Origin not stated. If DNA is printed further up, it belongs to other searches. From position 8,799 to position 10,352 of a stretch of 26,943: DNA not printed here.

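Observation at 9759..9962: RecA homologue carrying an about 68-aa Cys4 (zinc-ribbon-like) insertion between Walker A and the next conserved block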

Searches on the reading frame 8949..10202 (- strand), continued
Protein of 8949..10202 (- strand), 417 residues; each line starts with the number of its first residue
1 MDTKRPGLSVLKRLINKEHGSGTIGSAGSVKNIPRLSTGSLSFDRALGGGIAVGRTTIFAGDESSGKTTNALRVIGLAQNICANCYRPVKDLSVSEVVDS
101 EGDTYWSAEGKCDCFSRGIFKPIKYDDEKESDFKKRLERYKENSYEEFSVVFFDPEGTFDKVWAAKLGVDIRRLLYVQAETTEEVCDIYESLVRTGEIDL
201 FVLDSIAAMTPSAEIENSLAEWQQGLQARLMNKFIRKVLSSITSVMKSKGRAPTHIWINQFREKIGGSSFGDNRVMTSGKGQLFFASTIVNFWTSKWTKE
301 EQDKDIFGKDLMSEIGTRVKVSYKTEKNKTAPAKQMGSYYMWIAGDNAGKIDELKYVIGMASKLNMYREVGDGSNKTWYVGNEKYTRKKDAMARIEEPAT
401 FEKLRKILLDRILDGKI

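Call 7: find_homologous_proteins(query=window:8949-10202:-)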
Query window:8949-10202:- (417 aa): 3417 proteins with E <= 0.001 among 8000 candidates; the best 120 are listed.
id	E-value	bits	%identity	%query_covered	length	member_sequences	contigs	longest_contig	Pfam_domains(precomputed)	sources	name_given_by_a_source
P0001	1.2e-276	935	100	100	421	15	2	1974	PF00154.28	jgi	jgi:RecA/RadA recombinase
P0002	5.8e-231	785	81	99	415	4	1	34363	PF00154.28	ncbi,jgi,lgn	jgi:RecA/RadA recombinase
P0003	2.5e-229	779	81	99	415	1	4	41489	PF00154.28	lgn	-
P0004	5.3e-225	765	80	99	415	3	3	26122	PF00154.28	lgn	-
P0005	7.9e-224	761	80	99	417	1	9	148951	PF00154.28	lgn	-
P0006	1.2e-209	714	74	98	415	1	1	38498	PF00154.28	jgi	-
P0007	1.5e-162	559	61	97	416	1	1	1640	PF00154.28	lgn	-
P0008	6.1e-152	524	57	97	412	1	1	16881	PF00154.28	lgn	-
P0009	3.9e-150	518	59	96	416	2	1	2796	PF00154.28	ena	-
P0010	2.0e-146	506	57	99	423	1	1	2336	PF00154.28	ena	-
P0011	4.0e-145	502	57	97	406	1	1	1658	PF00154.28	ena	-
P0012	6.5e-140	485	53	99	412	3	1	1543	PF00154.28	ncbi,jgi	-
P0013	1.5e-139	484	56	98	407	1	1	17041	PF00154.28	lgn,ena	-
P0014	1.5e-137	477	53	97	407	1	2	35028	PF00154.28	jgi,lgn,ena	-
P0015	2.1e-134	467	53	98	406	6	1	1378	PF00154.28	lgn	-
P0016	1.3e-133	464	51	98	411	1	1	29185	PF00154.28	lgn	-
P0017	6.7e-131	455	52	97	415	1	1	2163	PF00154.28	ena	-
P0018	7.6e-128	445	49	99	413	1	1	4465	PF00154.28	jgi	jgi:RecA/RadA recombinase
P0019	2.1e-122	427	48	98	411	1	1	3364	PF00154.28,PF13481.13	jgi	jgi:RecA/RadA recombinase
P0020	2.4e-122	427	48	99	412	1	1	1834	PF00154.28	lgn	-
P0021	8.4e-122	425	50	99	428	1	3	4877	PF00154.28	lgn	-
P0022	3.3e-121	423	48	99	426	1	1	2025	PF00154.28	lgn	-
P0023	1.1e-120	421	50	98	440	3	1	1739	PF00154.28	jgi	jgi:RecA/RadA recombinase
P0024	6.5e-120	419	49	98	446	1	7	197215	PF00154.28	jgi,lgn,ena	-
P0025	7.0e-119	415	47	97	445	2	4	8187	PF00154.28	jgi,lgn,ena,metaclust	metaclust:\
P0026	1.1e-118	415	48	98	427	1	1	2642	PF00154.28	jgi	jgi:protein RecA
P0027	1.4e-118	415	50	96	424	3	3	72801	PF00154.28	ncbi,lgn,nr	ncbi:MAG: hypothetical protein PHI12_11645 [Dehalococcoidales bacterium]|nr:hypothetical protein [De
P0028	4.2e-117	410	47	98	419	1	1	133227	PF00154.28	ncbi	-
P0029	1.6e-116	408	49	99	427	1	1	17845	PF00154.28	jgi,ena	-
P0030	3.1e-114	400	48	97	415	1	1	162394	PF00154.28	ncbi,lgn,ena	-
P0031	9.3e-114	399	50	95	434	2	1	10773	PF00154.28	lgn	-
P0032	4.6e-113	396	49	97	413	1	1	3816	PF00154.28,PF13481.13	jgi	jgi:RecA/RadA recombinase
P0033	8.8e-113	395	49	98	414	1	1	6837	PF00154.28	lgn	-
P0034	1.6e-112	395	55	82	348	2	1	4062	PF00154.28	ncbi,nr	ncbi:MAG: hypothetical protein JW704_11275, partial [Anaerolineaceae bacterium]|nr:hypothetical prot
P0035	1.7e-112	394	49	95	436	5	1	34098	PF00154.28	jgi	jgi:RecA/RadA recombinase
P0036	3.0e-112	394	47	96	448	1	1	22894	PF00154.28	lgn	-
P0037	4.2e-112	393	47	97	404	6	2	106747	PF00154.28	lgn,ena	-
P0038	8.5e-112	392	47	84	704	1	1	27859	PF13392.13,PF00154.28,PF14890.12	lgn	-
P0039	8.8e-112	392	45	97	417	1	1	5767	PF00154.28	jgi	jgi:recombination protein RecA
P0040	2.8e-110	387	46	97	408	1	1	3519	PF00154.28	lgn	-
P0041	4.6e-110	386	47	99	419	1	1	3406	PF00154.28,PF13481.13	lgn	-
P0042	5.6e-110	386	48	94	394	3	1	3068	PF00154.28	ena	-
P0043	9.7e-110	385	46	98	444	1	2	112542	PF00154.28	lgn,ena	-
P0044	5.6e-109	383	47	97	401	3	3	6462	PF00154.28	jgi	jgi:protein RecA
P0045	2.1e-108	381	48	97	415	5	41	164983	PF00154.28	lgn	-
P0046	2.4e-108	381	47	96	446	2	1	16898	PF00154.28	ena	-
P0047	9.7e-108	379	45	96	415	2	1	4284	PF00154.28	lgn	-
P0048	2.4e-107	378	47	97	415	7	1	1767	PF00154.28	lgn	-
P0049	4.4e-107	377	46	98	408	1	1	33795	PF00154.28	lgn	-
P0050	2.3e-106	374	45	100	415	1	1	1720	PF00154.28,PF13481.13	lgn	-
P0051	3.4e-106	374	47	99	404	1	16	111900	PF00154.28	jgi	jgi:protein RecA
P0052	2.9e-105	371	46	98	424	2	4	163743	PF00154.28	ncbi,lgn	-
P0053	3.2e-105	371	45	96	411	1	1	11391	PF00154.28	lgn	-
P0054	4.1e-105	370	46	97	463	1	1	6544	PF00154.28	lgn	-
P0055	1.8e-104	368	43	98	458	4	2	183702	PF00154.28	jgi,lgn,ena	-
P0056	2.9e-104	367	44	99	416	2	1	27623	PF00154.28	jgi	jgi:RecA/RadA recombinase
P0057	1.4e-103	365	46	93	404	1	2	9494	PF00154.28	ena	-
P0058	1.6e-103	365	47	92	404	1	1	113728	PF00154.28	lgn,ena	-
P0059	2.0e-103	365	47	86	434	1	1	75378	PF00154.28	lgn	-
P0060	1.1e-102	362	47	99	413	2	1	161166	PF00154.28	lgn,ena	-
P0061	1.1e-102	362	45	95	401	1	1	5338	PF00154.28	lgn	-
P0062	1.7e-102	362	45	97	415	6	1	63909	PF00154.28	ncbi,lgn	-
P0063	1.7e-102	362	44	98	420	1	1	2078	PF00154.28,PF13481.13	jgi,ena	-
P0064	4.2e-102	360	45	90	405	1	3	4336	PF00154.28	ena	-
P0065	7.4e-102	359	45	97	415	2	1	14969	PF00154.28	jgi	jgi:RecA/RadA recombinase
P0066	1.0e-101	359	53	78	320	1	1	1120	PF00154.28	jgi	jgi:RecA/RadA recombinase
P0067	1.1e-101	359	43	95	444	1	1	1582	PF00154.28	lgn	-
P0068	3.3e-101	357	44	98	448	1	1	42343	PF00154.28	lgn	-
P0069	4.8e-101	357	43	95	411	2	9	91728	PF00154.28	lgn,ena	-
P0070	5.9e-101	356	43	97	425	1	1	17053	PF00154.28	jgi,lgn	jgi:recombination protein RecA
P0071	3.4e-100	354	43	97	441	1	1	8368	PF00154.28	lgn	-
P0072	2.0e-98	348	42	97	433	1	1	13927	PF00154.28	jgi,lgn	jgi:recombination protein RecA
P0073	1.1e-97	346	43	94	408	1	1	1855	PF00154.28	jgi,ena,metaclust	metaclust:\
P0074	1.5e-97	345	44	96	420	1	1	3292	PF06745.20,PF00154.28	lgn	-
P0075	2.8e-96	341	44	98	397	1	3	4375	PF00154.28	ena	-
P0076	1.9e-95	338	41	98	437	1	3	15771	PF00154.28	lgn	-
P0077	4.1e-93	331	43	93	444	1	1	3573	PF00154.28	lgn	-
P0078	5.3e-93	330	44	95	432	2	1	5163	PF00154.28,PF13481.13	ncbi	-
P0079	7.4e-93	330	42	98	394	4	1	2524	PF00154.28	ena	-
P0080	1.1e-92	329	42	94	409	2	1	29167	PF00154.28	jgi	-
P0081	1.2e-92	329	43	94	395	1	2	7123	PF00154.28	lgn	-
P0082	5.9e-91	324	40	98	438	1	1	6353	PF00154.28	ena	-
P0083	5.9e-90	320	41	97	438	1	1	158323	PF00154.28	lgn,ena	-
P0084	8.5e-90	320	41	98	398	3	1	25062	PF00154.28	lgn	-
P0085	2.5e-89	318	40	98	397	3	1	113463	PF06745.20,PF00154.28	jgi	-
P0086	3.2e-89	318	42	92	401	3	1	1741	PF00154.28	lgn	-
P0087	6.8e-89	317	40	98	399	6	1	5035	PF00154.28,PF13481.13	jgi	jgi:recombination protein RecA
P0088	5.5e-88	314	41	98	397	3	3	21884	PF00154.28,PF13481.13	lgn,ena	-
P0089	1.4e-87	312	39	98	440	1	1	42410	PF00154.28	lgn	-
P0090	3.1e-87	311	40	98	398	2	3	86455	PF00154.28,PF13481.13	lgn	-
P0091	4.0e-87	311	41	95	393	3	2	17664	PF00154.28,PF13481.13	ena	-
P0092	9.8e-87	310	40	98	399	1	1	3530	PF00154.28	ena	-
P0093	1.2e-86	309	40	96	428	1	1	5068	PF08423.18,PF00154.28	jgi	jgi:RecA/RadA recombinase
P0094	1.7e-86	309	41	96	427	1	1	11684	PF00154.28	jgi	jgi:RecA/RadA recombinase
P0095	4.0e-86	308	40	98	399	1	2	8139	PF00154.28,PF13481.13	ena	-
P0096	8.2e-86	307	39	98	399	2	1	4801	PF00154.28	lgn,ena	-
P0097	4.9e-85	304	42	95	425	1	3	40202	PF00154.28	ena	-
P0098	4.1e-84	301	39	96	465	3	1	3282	PF00154.28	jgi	-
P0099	1.5e-83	299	46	77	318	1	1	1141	PF00154.28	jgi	jgi:recombination protein RecA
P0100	3.9e-83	298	41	100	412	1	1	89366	PF00154.28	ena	-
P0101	1.8e-82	296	38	97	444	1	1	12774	PF00154.28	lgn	-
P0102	1.2e-81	293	40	88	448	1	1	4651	PF00154.28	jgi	-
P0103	9.8e-81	290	39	98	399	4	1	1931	PF00154.28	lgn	-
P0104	1.5e-80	289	39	96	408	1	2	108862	PF00154.28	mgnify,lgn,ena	mgnify:CR=1 FL=1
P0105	2.2e-80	289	37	98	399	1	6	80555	PF00154.28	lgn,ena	-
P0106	6.0e-79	284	43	88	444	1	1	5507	PF00154.28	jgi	jgi:RecA/RadA recombinase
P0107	1.6e-78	283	40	92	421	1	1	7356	PF00154.28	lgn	-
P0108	2.7e-78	282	39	98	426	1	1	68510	PF00154.28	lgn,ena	-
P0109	1.2e-76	276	42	82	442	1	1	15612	PF00154.28,PF13481.13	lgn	-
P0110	8.7e-76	274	39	98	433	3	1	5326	PF00154.28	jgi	-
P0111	2.0e-74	269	42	86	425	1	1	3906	PF00154.28,PF13481.13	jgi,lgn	jgi:RecA/RadA recombinase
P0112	4.0e-74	268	40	98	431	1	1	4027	PF00154.28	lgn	-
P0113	2.3e-72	262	38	96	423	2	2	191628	PF00154.28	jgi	-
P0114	8.6e-71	257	42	68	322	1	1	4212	PF00154.28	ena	-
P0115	6.1e-70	254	37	97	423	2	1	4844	PF00154.28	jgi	jgi:RecA/RadA recombinase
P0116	6.6e-70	254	38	97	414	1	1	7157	PF00154.28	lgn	-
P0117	8.1e-70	254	38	75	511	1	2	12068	PF00154.28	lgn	-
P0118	9.8e-70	254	39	98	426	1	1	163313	PF00154.28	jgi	jgi:RecA/RadA recombinase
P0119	2.5e-69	252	38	99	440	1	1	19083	PF00154.28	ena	-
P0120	7.2e-69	251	37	89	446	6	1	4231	PF00154.28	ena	-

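Call 20: find_encoding_contigs(protein=P0005, flank=10000, max_places=3)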
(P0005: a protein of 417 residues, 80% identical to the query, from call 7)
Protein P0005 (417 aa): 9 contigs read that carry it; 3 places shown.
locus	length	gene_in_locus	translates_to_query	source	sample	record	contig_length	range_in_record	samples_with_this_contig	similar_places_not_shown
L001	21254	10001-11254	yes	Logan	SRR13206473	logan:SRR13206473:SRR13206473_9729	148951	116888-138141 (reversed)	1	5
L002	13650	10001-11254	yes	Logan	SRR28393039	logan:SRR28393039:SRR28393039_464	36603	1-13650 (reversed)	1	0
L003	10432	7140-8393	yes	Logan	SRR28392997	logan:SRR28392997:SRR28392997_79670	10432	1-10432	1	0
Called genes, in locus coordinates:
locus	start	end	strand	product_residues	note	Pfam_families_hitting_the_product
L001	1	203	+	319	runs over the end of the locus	-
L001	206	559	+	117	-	-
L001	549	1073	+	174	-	-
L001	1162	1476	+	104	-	-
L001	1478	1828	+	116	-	PF13083:KH_KhpA-B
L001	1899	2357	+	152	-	-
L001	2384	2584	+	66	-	-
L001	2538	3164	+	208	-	-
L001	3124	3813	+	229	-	PF01695:IstB_IS21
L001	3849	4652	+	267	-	-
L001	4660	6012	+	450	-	PF00772:DnaB, PF13481:AAA_25, PF03796:DnaB_C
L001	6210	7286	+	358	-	-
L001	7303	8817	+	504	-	PF04851:ResIII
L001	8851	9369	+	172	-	-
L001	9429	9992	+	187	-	-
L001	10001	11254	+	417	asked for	PF00154:RecA_N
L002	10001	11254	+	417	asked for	PF00154:RecA_N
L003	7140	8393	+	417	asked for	PF00154:RecA_N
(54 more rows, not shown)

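Call 24: predict_structure(alignment_id=A1)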
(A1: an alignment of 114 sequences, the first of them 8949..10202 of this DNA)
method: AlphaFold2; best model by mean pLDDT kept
length: 417 residues; sequences in the alignment: 114
mean_pLDDT: 94.7   pTM: 0.92
mean pLDDT of the five models: 94.7, 94.3, 93.7, 93.4, 93.0
residues with pLDDT >= 90: 376; 70-90: 34; 50-70: 5; < 50: 2
segments of 3 or more residues with pLDDT < 50: none
pLDDT, mean of each block of 10 residues (from residue 1): 72 91 81 94 98 98 96 98 96 96 96 97 93 97 98 97 98 98 98 98 97 95 92 97 94 97 87 93 97 97 93 96 98 97 96 97 96 93 96 96 95 82
secondary structure, 60 per line:
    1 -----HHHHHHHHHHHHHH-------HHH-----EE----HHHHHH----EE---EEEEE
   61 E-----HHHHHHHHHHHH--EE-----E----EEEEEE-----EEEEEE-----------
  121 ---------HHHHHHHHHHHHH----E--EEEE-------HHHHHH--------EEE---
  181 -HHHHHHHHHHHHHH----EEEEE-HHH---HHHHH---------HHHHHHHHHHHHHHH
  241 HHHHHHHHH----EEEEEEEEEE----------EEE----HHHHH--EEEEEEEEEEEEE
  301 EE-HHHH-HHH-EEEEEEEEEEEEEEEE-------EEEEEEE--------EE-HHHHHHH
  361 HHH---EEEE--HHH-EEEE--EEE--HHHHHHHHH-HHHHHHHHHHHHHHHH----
elements in order: H6-19 H41-46 E56-61 H67-78 E93-98 E104-109 H130-142 E150-153 H161-166 E175-177 H182-195 E200-204 H212-216 H226-249 E254-263 E274-276 H281-285 E288-302 H304-307 E313-328 E336-342 H354-363 E367-370 E377-380 E383-385 H388-396 H398-413
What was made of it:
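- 8949..10202 (-): RecA-family recombinase gene, 417 aa, containing the insertion. AF2 model pLDDT 94.7, pTM 0.92 (call 24).
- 9759..9962 (-): Inserted Cys4 module, residues 81-148 (the finding). Block-mean pLDDT of about 93-97 across the segment in the full-length model (call 24).
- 9876..9926 (-): Acidic beta-hairpin, residues 93-109 (strands 93-98 and 104-109). DSSP on the model (call 24).
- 9777..9815 (-): Module helix, residues 130-142, with conserved F133, R136 and Y140. DSSP helix H130-142 (call 24).
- In sequence, the two Cys pairs lie at either end of the modelled hairpin (call 24).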

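Call 30: fold_search(model_id=the predicted structure, library=pdb)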
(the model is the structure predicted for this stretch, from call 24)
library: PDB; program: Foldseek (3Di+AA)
matches with E <= 10: 1853; with E <= 0.001: 948
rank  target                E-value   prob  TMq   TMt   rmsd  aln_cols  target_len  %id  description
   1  7jy6_A                1.1e-28  1.00  0.66  0.81   4.3       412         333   26  Analysis of a strand exchange reaction with a mini filament of 9-RecA, oligo(dT)27 primary ssDNA, non-homologous 120 b (released 2020-11-04)
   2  7jy6_I                1.6e-27  1.00  0.61  0.83   4.4       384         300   26  Analysis of a strand exchange reaction with a mini filament of 9-RecA, oligo(dT)27 primary ssDNA, non-homologous 120 b (released 2020-11-04)
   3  8trg_A                2.6e-27  1.00  0.66  0.83   4.8       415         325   26  Structure of full-length LexA bound to a RecA filament (released 2023-11-15)
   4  4twz                  1.2e-26  1.00  0.62  0.78   6.8       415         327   26  Crystal Structure Analysis of E Coli. RecA Protein (released 2015-07-08)
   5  8s70_D                8.9e-26  1.00  0.67  0.84   4.0       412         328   26  Cryo-EM structure of Pseudomonas aeruginosa recombinase A (RecA) in complex with ssDNA 72mer and ATPgS (released 2025-01-15)
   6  3cmt_D                3.2e-25  1.00  0.63  0.17   3.7       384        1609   26  Mechanism of homologous recombination from the RecA-ssDNA/dsDNA structures (released 2008-05-20)
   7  3cmu_A                3.2e-25  1.00  0.67  0.15   3.8       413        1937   27  Mechanism of homologous recombination from the RecA-ssDNA/dsDNA structures (released 2008-05-20)
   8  3cmw_C                3.4e-25  1.00  0.67  0.18   3.9       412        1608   27  Mechanism of homologous recombination from the RecA-ssDNA/dsDNA structures (released 2008-05-20)
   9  1u98                  3.7e-25  1.00  0.59  0.78   7.0       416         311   24  Crystal Structure of E. coli RecA in a Compressed Helical Filament Form3 (released 2004-09-21)
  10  2zro                  4.9e-25  1.00  0.55  0.69   7.7       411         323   27  MsRecA ADP form IV (released 2008-12-09)
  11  3cmx_A                6.6e-25  1.00  0.67  0.19   4.2       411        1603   26  Mechanism of homologous recombination from the RecA-ssDNA/dsDNA structures (released 2008-05-20)
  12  3cmt_A                7.0e-25  1.00  0.68  0.19   3.7       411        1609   26  Mechanism of homologous recombination from the RecA-ssDNA/dsDNA structures (released 2008-05-20)
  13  8amd_A                8.4e-25  1.00  0.64  0.78   4.6       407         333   26  Cryo-EM structure of the RecA presynaptic filament from S.pneumoniae (released 2023-03-22)
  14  9uoo                  1.1e-24  1.00  0.58  0.75   7.0       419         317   25  Klebsiella pneumoniae RecA (released 2026-02-18)
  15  3hr8                  1.3e-24  1.00  0.58  0.69   7.6       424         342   27  Crystal Structure of Thermotoga maritima RecA (released 2010-06-09)
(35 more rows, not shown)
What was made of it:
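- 8949..10202 (-): Best Foldseek hits are RecA filaments 7jy6, 8trg and 3cmu, E about 1e-28 to 1e-25, TM(target) 0.81-0.84 for the single-subunit chains 7jy6 and 8trg (call 30).
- On RecA family (Pfam PF00154): Foldseek alignments to 7jy6, 8trg and 8s70 span 412-415 columns (gaps included), with TM(target) 0.81-0.84 (calls 24, 30).
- Closest known: Bacterial RecA. Different: Identity to solved RecA structures is about 26% in the fold alignment (call 30).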

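Call 38: find_encoding_contigs(protein=P0113, flank=8000, max_places=1)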
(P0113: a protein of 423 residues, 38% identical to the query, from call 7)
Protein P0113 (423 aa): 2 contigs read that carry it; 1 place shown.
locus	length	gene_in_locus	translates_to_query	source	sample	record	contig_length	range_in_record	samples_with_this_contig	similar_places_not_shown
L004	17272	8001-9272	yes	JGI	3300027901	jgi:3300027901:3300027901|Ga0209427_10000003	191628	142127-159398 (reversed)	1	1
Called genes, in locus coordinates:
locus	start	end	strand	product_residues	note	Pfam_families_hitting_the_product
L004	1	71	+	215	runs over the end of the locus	PF01695:IstB_IS21 (weak), PF00004:AAA (weak)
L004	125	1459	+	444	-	PF03796:DnaB_C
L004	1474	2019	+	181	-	-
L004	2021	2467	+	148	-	PF00166:Cpn10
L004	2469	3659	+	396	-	PF13155:Toprim_2, PF13662:Toprim_4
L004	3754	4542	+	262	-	-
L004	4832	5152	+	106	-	-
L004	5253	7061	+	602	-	PF00176:SNF2-rel_dom (weak), PF04851:ResIII, PF00270:DEAD (weak)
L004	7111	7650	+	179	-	-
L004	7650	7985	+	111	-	-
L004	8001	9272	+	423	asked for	PF00154:RecA_N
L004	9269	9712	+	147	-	-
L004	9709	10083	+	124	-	-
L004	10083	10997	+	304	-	-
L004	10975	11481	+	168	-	-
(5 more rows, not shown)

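Call 39: find_encoding_contigs(protein=P0055, flank=8000, max_places=1)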
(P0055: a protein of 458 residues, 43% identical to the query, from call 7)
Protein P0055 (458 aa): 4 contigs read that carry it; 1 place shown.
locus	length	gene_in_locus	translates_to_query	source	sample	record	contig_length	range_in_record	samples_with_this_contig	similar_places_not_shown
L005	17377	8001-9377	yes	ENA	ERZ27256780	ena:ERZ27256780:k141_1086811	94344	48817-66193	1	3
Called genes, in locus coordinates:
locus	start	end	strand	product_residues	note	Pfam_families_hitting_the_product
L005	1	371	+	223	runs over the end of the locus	PF13391:HNH_2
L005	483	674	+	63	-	-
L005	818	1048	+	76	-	-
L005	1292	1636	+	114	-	-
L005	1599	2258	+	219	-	-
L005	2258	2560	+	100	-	-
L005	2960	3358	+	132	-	-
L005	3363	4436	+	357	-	-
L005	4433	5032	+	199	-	-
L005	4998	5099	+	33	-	-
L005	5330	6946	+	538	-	-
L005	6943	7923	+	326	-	PF20208:ARPP-1, PF22549:ARPP-2 (weak)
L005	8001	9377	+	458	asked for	PF00154:RecA_N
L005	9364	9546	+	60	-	-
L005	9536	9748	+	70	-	-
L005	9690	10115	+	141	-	-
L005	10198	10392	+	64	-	-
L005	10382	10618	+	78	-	-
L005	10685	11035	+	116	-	-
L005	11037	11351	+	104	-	-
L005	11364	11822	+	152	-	-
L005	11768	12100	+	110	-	-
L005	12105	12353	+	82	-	-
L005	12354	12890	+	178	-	-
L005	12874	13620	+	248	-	PF07505:DUF5131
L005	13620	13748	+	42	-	-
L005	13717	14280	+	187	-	-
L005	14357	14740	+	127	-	-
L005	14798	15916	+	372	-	-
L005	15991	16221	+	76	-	-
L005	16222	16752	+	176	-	-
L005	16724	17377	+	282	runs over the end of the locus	-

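Call 40: find_encoding_contigs(protein=P0024, flank=8000, max_places=1)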
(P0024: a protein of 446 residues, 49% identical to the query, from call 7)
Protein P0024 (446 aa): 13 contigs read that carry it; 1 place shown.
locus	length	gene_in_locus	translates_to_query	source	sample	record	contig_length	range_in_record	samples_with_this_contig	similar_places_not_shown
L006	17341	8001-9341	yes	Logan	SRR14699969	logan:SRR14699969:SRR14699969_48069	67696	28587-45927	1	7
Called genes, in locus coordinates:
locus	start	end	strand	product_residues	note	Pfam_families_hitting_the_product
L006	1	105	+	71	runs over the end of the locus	-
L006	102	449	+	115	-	-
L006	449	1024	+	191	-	-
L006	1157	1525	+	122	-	-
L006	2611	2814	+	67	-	-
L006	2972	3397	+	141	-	-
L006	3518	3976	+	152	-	-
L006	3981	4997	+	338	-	-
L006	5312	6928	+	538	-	-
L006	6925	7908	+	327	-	PF20208:ARPP-1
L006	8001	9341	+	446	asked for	PF00154:RecA_N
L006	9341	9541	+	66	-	-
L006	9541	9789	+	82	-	-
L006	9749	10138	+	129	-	-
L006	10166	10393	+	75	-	-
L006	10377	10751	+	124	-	-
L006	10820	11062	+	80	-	-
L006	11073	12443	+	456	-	PF01139:RtcB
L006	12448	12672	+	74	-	-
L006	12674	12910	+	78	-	-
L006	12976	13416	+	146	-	-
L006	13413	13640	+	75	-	-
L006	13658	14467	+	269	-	PF04446:Thg1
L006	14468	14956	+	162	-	-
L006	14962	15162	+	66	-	-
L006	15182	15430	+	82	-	PF02810:SEC-C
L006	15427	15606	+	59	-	-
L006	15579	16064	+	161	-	-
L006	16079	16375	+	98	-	-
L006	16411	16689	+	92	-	-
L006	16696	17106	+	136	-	PF24042:DUF7351 (weak)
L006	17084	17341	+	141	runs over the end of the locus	-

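Call 41: find_encoding_contigs(protein=P0083, flank=8000, max_places=1)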
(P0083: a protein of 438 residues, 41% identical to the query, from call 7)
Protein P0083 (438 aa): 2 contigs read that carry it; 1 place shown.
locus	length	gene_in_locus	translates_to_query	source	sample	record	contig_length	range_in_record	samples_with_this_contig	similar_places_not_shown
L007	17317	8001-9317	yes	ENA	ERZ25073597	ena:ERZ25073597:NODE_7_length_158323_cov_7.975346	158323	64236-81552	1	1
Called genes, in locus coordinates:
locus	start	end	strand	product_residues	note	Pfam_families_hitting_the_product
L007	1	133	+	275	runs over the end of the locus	PF01555:N6_N4_Mtase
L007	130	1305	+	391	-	-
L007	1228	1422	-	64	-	-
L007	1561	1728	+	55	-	-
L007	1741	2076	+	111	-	-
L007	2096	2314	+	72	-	-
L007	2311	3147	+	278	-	-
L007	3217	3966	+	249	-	-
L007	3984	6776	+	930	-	PF04851:ResIII, PF14890:Intein_splicing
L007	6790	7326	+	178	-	-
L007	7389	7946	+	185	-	-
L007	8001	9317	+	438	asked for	PF00154:RecA_N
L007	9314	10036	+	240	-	-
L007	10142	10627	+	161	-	-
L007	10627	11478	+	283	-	-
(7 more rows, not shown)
